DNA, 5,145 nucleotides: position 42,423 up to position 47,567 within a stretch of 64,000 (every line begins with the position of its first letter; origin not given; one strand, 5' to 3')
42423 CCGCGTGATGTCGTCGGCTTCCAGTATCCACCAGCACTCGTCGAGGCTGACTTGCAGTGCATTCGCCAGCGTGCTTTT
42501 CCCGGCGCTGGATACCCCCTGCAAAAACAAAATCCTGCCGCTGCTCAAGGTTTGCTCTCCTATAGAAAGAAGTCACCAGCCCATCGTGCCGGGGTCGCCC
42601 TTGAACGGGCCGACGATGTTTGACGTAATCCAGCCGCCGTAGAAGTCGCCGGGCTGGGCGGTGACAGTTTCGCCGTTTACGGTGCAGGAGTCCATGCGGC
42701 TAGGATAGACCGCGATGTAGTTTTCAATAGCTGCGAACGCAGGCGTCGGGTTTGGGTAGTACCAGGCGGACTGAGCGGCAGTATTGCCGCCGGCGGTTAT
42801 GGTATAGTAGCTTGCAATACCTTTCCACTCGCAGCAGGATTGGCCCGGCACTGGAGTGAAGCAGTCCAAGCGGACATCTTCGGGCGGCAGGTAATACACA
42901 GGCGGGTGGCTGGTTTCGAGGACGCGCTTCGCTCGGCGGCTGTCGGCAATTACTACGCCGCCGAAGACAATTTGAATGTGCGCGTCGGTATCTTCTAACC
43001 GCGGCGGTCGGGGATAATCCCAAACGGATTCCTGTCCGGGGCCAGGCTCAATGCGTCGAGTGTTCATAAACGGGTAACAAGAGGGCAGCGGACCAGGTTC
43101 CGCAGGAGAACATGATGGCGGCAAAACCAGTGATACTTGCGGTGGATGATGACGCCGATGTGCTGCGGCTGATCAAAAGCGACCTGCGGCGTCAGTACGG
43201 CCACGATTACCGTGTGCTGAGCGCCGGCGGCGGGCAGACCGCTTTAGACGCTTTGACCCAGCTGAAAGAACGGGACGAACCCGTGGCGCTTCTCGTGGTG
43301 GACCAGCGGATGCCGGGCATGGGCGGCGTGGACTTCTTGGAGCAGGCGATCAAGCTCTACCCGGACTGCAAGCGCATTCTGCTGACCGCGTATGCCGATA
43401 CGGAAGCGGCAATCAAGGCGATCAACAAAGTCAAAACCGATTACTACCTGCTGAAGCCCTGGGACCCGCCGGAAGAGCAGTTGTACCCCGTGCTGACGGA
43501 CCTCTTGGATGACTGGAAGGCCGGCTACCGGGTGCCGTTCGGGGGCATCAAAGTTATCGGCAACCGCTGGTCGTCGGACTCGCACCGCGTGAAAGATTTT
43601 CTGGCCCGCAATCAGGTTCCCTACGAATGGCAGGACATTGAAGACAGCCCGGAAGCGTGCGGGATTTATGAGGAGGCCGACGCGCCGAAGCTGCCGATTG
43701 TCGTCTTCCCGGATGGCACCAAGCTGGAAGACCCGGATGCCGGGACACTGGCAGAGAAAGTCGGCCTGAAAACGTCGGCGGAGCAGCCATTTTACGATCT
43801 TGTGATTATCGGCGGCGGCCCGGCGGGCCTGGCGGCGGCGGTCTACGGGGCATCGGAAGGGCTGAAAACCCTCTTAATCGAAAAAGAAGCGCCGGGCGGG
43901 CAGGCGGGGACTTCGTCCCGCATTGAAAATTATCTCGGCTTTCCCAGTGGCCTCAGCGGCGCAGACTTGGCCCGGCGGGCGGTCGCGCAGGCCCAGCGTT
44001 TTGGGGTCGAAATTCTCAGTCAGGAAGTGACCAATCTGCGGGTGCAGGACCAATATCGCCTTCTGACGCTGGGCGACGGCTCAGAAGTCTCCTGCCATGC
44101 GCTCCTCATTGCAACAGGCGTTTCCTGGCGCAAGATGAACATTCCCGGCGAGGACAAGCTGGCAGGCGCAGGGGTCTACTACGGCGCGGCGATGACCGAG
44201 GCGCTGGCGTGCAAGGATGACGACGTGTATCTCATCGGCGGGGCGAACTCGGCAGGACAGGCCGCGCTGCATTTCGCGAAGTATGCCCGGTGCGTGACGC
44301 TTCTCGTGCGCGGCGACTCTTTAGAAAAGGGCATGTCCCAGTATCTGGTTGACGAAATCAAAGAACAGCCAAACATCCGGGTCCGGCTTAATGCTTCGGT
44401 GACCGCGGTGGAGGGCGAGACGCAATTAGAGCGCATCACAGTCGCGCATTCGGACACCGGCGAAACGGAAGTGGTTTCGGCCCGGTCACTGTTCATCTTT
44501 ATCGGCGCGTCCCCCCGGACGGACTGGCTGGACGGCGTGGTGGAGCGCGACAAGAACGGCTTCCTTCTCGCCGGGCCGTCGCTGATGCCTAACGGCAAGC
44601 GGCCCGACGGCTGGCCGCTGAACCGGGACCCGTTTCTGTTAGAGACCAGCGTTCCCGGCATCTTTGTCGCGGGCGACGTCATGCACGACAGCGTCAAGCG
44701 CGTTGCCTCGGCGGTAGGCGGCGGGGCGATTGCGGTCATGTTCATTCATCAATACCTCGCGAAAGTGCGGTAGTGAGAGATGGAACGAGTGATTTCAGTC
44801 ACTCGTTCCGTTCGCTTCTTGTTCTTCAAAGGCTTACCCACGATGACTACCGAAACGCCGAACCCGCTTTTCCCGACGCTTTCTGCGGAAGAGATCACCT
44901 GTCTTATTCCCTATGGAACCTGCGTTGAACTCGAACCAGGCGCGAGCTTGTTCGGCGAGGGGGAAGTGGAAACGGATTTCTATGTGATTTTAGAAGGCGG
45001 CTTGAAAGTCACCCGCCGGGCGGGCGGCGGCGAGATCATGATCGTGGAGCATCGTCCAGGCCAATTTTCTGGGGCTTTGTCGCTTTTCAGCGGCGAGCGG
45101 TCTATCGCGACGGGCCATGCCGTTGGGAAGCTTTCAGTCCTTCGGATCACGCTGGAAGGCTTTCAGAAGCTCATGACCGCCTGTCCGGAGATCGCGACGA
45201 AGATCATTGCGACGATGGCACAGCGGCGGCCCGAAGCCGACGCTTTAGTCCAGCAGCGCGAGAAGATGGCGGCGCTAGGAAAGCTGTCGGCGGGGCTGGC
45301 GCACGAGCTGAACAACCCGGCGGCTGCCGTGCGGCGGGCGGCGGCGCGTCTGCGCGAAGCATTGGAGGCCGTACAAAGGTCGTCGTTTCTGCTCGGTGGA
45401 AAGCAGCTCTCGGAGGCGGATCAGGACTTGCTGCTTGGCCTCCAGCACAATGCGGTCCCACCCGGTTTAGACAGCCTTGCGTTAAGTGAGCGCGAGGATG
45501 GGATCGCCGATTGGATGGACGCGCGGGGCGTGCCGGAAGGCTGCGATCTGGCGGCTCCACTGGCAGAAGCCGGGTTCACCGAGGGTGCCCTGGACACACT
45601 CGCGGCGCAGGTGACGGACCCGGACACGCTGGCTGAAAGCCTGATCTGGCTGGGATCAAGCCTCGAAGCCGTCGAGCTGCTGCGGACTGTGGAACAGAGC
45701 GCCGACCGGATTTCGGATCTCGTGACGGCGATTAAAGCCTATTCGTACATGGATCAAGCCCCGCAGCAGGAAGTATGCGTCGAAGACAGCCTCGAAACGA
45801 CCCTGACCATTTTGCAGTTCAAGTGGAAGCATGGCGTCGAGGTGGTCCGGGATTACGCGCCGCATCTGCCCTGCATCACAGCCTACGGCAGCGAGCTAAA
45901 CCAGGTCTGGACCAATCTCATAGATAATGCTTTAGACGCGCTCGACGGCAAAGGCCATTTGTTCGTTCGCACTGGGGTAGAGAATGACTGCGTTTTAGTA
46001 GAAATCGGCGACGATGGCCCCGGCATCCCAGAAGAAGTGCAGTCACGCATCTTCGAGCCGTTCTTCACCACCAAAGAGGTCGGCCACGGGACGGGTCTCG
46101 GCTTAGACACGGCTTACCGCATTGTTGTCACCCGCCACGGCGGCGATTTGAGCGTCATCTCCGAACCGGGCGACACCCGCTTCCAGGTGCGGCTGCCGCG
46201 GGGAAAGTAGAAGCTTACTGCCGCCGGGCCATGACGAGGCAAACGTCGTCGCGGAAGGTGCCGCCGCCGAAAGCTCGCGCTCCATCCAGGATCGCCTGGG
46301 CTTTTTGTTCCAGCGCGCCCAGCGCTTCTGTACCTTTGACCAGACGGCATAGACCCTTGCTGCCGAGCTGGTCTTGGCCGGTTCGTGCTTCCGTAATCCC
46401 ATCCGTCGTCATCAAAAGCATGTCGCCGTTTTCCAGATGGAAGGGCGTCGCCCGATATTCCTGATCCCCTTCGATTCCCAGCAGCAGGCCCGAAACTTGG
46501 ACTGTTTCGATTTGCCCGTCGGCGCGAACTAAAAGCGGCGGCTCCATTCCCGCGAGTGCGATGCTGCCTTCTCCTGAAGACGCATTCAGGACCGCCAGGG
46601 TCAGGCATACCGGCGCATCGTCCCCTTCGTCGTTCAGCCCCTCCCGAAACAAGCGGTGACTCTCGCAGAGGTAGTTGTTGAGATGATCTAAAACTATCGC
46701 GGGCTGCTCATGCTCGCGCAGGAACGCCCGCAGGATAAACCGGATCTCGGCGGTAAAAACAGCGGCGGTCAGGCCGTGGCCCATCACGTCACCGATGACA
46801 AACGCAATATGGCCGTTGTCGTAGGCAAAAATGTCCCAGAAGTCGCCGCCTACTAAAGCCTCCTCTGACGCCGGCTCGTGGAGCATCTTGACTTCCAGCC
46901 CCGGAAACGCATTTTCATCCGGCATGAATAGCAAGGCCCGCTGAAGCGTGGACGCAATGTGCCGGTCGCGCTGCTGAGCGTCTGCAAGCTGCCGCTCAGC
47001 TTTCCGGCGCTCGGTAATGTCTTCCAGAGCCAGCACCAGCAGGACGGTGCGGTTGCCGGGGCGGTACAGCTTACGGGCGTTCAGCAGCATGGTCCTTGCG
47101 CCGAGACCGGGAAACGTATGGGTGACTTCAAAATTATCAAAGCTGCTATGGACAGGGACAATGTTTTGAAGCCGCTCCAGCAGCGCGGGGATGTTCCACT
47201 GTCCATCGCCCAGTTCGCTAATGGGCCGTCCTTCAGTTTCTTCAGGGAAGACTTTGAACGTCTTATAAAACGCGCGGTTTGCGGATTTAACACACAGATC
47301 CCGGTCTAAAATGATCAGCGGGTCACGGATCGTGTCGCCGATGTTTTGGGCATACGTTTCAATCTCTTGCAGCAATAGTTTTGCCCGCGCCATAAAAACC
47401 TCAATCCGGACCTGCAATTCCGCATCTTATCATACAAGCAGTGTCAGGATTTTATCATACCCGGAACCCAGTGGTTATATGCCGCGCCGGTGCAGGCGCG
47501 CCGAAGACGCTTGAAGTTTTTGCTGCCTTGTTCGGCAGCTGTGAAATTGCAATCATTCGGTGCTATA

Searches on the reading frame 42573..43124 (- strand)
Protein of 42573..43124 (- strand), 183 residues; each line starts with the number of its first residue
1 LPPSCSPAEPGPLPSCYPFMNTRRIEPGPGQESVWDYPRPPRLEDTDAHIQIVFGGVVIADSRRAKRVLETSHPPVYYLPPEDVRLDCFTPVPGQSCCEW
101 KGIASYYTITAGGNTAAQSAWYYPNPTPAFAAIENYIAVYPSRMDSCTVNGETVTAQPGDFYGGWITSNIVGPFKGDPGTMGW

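Call 58: search_protein_families(library=pfam, proteins=[window:42573-43124:-], max_evalue=0.001)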
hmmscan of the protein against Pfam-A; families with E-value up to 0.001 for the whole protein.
window:42573-43124:- (183 aa): 1 family
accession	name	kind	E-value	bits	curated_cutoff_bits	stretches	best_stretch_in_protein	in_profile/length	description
PF04248.19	NTP_transf_9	-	1.5e-34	118.1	22.1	1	50-141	1-92/93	Domain of unknown function (DUF427)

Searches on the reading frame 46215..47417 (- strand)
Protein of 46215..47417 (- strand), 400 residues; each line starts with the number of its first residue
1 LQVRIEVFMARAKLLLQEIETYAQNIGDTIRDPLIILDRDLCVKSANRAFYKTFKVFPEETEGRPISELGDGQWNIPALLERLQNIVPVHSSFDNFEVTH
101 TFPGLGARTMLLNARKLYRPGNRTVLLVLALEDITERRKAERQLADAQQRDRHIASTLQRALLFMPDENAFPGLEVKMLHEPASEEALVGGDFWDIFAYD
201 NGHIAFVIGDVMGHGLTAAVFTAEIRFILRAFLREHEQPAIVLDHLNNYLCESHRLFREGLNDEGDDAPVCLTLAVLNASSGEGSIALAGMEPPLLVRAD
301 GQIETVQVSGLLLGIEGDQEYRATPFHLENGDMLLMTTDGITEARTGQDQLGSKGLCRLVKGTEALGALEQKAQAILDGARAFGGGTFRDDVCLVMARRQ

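Call 58: search_protein_families(library=pfam, proteins=[window:46215-47417:-], max_evalue=0.001)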
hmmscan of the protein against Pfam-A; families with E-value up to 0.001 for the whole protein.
window:46215-47417:- (400 aa): 3 families
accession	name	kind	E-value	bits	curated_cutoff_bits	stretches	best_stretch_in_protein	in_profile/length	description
PF07228.17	SpoIIE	-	3e-44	151.7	25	1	201-399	2-191/192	Stage II sporulation protein E (SpoIIE)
PF08448.16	PAS_4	-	1.6e-07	32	23.1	1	29-138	3-109/110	PAS fold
PF13426.13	PAS_9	-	0.00082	20.1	27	0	32-136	2-103/103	PAS domain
